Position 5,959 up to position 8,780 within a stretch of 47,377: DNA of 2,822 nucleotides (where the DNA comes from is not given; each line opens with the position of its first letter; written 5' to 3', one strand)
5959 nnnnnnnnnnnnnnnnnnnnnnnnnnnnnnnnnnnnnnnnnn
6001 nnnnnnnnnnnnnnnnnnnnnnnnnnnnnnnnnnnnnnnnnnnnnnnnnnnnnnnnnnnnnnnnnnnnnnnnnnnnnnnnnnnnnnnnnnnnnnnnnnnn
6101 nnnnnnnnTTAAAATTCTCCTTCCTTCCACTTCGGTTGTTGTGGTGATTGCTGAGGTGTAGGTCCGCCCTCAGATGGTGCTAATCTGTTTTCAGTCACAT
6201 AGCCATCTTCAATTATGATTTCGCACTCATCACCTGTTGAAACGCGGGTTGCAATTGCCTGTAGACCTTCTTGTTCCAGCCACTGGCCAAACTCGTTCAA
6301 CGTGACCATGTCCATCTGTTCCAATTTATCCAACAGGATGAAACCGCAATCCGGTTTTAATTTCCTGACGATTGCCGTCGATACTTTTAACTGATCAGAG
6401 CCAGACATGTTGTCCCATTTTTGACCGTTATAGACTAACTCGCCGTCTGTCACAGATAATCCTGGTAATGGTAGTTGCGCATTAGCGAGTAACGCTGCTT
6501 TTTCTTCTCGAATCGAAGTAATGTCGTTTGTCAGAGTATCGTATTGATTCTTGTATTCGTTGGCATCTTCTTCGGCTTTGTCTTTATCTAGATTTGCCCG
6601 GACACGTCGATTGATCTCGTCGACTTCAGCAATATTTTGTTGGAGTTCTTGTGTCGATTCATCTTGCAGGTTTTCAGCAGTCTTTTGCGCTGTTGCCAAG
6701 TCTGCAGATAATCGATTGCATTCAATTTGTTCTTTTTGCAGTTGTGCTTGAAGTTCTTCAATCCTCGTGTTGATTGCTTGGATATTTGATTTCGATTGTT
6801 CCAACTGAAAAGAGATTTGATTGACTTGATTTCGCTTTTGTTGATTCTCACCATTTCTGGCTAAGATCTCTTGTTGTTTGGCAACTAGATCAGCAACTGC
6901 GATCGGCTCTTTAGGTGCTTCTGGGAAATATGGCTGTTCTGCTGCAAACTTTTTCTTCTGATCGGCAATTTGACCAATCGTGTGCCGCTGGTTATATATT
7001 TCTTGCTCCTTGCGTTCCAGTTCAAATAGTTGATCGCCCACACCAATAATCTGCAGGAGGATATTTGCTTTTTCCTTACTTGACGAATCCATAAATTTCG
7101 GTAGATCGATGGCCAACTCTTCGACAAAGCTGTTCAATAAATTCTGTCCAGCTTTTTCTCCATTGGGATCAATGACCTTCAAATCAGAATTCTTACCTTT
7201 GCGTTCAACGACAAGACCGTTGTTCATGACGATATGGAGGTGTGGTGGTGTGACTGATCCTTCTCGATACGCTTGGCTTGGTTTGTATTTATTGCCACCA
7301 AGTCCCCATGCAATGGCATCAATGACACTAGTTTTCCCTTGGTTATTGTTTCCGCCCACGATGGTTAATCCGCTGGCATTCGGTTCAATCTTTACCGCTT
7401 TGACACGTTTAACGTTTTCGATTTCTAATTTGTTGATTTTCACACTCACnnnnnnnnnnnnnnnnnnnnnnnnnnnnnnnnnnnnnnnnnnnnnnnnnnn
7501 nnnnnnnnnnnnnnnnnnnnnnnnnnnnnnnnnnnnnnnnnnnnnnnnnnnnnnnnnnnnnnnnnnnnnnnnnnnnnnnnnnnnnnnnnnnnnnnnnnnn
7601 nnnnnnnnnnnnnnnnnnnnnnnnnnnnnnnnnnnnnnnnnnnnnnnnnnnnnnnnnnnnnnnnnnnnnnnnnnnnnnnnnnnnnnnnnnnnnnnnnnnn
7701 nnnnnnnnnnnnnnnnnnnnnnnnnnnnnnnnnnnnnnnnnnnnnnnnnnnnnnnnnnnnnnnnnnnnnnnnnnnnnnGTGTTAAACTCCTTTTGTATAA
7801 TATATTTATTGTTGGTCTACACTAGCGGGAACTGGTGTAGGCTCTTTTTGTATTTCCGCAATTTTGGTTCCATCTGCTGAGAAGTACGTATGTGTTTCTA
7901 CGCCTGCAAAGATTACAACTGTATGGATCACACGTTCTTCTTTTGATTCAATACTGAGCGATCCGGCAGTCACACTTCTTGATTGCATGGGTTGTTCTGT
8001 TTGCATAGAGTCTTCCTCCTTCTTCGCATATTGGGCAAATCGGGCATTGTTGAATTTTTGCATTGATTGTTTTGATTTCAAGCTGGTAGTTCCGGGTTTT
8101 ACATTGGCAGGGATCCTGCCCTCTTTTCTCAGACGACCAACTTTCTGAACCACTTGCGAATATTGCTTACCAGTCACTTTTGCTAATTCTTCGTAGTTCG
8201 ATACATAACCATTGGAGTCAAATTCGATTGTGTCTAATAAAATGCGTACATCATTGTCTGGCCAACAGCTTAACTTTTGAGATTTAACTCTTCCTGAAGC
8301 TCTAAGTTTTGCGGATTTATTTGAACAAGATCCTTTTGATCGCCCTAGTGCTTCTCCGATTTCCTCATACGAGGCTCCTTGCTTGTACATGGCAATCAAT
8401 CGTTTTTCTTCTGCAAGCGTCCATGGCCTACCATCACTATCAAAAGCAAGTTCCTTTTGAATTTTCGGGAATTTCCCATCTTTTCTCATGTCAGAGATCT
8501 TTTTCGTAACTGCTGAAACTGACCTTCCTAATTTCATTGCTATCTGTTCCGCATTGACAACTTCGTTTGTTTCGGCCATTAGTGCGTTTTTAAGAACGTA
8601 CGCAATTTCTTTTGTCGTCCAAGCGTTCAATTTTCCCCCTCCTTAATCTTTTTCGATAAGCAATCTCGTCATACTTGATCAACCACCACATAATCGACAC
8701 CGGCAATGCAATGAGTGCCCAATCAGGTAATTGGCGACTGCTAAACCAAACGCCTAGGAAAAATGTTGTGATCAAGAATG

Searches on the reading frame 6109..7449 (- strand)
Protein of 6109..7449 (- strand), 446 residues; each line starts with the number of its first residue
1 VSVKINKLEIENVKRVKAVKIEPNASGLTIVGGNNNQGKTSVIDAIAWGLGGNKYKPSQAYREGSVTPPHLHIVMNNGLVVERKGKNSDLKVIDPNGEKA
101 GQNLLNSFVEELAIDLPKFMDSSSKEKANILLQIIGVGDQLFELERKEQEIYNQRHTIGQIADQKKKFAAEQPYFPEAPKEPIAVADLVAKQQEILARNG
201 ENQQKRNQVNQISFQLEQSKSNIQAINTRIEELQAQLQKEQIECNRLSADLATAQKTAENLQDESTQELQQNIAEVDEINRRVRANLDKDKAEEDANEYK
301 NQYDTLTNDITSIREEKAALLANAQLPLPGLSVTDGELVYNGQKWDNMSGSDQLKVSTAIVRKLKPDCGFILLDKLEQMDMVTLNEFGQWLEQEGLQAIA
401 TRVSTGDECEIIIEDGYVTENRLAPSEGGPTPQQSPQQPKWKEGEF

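Call 93: search_protein_families(library=pfam, proteins=[window:6109-7449:-], max_evalue=0.001)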
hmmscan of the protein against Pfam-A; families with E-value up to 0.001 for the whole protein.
window:6109-7449:- (446 aa): 3 families
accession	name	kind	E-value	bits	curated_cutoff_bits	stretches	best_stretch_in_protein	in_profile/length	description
PF13175.12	AAA_15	-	4.1e-10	40.2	32.1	1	4-315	2-265/374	AAA ATPase domain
PF13476.12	AAA_23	-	5.4e-09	37.4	27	1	7-314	1-197/201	AAA domain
PF02463.25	SMC_N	-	5.7e-08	32.9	40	1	5-56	2-54/220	RecF/RecN/SMC N terminal domain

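Call 94: search_protein_families(library=padloc, proteins=[window:6109-7449:-], max_evalue=0.001)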
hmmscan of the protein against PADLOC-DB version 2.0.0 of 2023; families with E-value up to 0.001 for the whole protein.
window:6109-7449:- (446 aa): 38 families (the best 25 are shown)
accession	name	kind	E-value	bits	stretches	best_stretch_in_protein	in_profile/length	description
PDLC03863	LmuB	-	1.4e-12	45.1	1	1-312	1-297/610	-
PDLC02979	AriA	-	6.3e-11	40.7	1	4-316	2-265/373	-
PDLC03859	LmuB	-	1.3e-10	39.2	1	1-85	1-87/611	-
PDLC03868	LmuB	-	2.5e-08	30.7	1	23-53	25-55/1035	-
PDLC03865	LmuB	-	3.6e-08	30.1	1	4-53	2-58/1007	-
PDLC00298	PtuA1|PtuA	-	2.7e-07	28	1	4-52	2-49/423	AAA ATPase domain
PDLC02913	ATPase_I-A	-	4e-07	27.5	1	3-47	52-95/508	-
PDLC00299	PtuA1|PtuA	-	5.1e-07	27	1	3-48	53-97/535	AAA ATPase domain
PDLC00271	PtuA1|PtuA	-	7.5e-07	27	1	4-50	2-47/421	AAA ATPase domain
PDLC03862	LmuB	-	9.7e-07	25.5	1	4-85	8-86/643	-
PDLC00278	PtuA1|PtuA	-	1.3e-06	26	1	4-52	2-49/436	AAA ATPase domain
PDLC02358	Old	-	1.5e-06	25.3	1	3-61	2-58/578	Old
PDLC00071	GajA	-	3.4e-06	24.1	1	5-54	3-51/588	AAA ATPase domain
PDLC00067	GajA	-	4.5e-06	23.4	1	1-53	1-51/604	AAA ATPase domain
PDLC03861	LmuB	-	4.9e-06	22.8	0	4-52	209-257/1213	-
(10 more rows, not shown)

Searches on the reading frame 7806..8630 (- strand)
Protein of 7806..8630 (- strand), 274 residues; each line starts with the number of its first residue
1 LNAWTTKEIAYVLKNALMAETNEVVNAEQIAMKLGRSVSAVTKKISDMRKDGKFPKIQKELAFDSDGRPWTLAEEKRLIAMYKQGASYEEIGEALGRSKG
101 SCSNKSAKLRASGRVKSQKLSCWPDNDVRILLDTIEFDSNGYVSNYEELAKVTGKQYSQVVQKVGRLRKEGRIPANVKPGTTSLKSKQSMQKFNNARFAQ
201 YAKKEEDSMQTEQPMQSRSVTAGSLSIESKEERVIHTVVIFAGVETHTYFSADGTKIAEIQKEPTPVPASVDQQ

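Call 93: search_protein_families(library=pfam, proteins=[window:7806-8630:-], max_evalue=0.001)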
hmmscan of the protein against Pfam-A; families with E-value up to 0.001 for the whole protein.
window:7806-8630:- (274 aa): 7 families
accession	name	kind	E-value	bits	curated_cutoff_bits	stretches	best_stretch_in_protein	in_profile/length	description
PF13412.12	HTH_24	-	4.3e-05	23.4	21.9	0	84-116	16-48/48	Winged helix-turn-helix DNA-binding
PF13384.12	HTH_23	-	4.4e-05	23.6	24.6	0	77-100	9-32/50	Homeodomain-like domain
PF13936.12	HTH_38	-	4.6e-05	23.5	27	0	72-100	7-35/44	Helix-turn-helix domain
PF08279.18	HTH_11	-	8.3e-05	22.8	25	0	17-52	9-43/55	HTH domain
PF08281.18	Sigma70_r4_2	-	0.00016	21.6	25.7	0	76-104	16-45/54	Sigma-70, region 4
PF13545.12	HTH_Crp_2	-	0.00095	19.5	27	0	26-52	24-50/70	Crp-like helix-turn-helix domain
PF01325.25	Fe_dep_repress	-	0.00096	19.8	26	0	11-52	8-50/60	Iron dependent repressor, N-terminal DNA binding domain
